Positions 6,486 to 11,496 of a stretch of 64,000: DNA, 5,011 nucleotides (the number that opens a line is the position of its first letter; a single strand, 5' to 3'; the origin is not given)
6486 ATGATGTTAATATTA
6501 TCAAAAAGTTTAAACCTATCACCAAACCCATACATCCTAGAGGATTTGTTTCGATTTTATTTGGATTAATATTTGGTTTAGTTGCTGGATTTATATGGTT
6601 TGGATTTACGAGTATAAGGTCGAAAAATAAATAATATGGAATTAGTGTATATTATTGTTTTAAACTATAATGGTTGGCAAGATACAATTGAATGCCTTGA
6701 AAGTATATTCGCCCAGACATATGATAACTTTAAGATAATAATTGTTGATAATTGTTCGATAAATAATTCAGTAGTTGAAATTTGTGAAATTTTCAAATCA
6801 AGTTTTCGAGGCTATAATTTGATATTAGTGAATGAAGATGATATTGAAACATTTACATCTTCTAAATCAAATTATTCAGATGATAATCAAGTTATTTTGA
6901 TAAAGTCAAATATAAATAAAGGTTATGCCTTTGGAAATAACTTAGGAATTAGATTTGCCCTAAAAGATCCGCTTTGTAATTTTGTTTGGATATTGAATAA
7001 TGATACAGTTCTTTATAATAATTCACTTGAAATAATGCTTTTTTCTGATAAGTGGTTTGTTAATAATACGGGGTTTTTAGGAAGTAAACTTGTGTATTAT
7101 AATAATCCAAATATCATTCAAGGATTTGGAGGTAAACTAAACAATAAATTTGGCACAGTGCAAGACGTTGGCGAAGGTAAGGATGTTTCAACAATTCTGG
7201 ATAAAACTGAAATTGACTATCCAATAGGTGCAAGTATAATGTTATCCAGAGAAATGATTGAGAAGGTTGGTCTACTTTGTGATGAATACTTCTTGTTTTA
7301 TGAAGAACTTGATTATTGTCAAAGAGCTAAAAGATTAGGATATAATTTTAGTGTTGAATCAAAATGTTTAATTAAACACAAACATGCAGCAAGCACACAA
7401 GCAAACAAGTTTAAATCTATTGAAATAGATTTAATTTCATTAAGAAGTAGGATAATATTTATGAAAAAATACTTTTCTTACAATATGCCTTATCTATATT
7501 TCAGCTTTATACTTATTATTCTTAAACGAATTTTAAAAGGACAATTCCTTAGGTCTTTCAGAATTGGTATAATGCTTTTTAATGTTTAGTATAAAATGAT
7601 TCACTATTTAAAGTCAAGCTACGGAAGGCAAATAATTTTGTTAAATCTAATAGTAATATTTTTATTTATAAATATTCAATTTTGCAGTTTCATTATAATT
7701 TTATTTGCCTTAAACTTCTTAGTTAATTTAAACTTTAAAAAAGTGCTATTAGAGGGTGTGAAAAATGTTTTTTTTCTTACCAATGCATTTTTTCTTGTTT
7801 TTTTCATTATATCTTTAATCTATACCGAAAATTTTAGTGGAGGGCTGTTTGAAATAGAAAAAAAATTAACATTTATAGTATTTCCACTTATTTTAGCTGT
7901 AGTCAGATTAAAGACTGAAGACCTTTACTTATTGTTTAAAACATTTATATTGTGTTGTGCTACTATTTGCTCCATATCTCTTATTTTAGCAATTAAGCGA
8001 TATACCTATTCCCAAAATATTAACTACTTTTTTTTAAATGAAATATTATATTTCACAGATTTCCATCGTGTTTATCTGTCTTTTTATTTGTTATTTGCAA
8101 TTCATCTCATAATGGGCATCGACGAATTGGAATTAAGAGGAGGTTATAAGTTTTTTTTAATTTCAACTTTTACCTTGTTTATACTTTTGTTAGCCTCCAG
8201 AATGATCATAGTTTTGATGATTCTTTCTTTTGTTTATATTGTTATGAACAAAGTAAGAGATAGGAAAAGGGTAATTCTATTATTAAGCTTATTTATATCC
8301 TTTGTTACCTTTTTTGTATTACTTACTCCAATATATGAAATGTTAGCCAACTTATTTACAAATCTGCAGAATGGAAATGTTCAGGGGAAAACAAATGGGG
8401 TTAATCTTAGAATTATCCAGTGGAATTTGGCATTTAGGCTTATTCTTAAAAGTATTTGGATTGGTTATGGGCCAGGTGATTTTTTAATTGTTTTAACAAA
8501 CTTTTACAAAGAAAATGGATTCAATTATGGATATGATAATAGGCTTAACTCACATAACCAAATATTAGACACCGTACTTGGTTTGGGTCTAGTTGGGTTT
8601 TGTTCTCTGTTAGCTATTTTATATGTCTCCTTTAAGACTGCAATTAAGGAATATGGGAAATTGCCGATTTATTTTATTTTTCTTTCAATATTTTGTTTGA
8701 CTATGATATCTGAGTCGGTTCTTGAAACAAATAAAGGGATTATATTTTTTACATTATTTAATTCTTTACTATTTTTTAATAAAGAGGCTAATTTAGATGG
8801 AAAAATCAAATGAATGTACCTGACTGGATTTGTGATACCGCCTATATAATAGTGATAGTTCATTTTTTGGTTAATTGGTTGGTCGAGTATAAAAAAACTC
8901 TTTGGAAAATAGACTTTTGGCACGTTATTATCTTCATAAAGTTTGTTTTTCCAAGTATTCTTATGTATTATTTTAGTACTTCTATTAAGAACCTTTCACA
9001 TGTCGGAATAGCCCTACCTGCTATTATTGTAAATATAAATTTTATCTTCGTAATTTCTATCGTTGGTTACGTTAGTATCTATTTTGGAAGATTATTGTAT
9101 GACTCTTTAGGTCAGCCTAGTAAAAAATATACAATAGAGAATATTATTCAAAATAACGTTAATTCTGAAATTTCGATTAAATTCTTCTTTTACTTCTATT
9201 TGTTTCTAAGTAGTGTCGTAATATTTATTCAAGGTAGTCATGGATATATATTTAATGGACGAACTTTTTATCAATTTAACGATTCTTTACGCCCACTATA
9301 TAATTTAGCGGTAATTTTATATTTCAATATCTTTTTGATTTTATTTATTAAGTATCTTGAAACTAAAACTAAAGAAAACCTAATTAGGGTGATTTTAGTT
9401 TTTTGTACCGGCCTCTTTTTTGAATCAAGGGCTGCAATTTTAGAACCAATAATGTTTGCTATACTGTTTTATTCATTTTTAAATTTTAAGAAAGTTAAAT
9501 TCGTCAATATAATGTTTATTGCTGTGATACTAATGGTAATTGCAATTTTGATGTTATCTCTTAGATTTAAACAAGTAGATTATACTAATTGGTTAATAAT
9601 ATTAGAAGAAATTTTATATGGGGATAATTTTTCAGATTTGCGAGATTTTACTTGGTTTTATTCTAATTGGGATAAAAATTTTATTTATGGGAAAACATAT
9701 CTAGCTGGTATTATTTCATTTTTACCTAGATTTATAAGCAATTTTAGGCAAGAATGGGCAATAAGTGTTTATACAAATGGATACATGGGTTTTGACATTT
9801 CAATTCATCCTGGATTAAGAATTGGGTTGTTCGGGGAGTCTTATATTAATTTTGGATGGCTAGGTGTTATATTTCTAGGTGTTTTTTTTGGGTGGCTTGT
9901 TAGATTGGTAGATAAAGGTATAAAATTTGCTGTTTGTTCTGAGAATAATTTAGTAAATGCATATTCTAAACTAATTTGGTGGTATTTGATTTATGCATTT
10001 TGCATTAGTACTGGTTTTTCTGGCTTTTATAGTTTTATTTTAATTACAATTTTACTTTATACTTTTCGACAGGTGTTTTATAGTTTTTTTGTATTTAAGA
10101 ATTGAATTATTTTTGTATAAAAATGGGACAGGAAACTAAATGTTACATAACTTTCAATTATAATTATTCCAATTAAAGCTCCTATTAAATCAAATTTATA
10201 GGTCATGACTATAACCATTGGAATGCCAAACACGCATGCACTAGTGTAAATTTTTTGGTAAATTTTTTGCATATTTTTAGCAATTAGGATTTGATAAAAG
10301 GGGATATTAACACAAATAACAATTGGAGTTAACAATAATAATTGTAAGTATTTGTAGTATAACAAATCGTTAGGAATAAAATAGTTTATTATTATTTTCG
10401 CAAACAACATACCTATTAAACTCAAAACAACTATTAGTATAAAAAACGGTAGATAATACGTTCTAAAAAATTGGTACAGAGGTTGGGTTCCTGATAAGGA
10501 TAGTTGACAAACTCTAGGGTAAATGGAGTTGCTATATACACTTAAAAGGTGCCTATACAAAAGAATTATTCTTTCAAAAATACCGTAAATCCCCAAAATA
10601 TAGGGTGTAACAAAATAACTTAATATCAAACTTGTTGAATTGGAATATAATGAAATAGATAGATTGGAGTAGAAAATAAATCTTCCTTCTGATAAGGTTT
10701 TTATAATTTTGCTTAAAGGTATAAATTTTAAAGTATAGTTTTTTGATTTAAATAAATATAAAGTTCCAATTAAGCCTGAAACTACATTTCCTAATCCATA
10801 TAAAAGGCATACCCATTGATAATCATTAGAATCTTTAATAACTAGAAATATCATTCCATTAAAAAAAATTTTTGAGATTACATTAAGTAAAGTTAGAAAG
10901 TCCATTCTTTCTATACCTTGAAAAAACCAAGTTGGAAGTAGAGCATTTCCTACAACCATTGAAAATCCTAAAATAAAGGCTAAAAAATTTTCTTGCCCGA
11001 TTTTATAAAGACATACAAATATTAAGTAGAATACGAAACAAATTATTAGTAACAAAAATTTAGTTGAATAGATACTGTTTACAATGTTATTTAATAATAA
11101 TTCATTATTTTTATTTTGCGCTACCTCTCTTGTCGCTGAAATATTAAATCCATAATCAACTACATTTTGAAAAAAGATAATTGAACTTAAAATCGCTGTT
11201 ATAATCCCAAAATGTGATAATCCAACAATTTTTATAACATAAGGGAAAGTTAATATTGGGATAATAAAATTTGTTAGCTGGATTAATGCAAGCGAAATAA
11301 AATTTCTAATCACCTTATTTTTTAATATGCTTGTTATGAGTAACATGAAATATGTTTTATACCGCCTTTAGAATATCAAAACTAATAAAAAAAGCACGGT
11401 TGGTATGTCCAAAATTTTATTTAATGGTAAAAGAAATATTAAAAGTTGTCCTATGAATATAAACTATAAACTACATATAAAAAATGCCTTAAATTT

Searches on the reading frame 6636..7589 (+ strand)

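Call 22: search_protein_families(library=pfam, proteins=[window:6636-7589:+], max_evalue=0.001)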
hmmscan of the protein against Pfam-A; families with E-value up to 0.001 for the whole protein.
window:6636-7589:+ (317 aa): 1 family
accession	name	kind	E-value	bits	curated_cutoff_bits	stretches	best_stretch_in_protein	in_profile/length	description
PF00535.33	Glycos_transf_2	-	2.1e-14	54.2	23.3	1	6-135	2-100/168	Glycosyl transferase family 2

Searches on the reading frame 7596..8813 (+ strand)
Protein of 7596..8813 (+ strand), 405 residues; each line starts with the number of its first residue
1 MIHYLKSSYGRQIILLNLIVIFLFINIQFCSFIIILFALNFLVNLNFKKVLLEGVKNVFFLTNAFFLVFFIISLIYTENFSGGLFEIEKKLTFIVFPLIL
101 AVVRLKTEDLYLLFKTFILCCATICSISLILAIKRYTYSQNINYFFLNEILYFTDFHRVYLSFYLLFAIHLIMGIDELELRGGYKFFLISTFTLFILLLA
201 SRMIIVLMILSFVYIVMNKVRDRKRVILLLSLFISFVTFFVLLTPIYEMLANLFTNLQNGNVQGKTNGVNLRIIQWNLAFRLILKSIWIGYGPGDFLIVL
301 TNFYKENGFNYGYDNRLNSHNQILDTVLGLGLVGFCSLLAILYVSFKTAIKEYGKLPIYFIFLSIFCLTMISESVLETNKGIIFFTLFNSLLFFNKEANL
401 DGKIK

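Call 22: search_protein_families(library=pfam, proteins=[window:7596-8813:+], max_evalue=0.001)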
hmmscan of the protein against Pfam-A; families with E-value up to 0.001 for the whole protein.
window:7596-8813:+ (405 aa): 1 family
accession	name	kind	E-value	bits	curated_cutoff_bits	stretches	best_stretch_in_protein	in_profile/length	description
PF04932.20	Wzy_C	-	2.6e-15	56.9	31.7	1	190-337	4-147/149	O-Antigen ligase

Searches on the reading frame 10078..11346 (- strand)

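Call 22: search_protein_families(library=pfam, proteins=[window:10078-11346:-], max_evalue=0.001)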
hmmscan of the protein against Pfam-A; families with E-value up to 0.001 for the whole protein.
window:10078-11346:- (422 aa): 1 family
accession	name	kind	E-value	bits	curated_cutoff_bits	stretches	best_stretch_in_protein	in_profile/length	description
PF01943.22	Polysacc_synt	-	9.2e-38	130.7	28.2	1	13-281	2-272/274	Polysaccharide biosynthesis protein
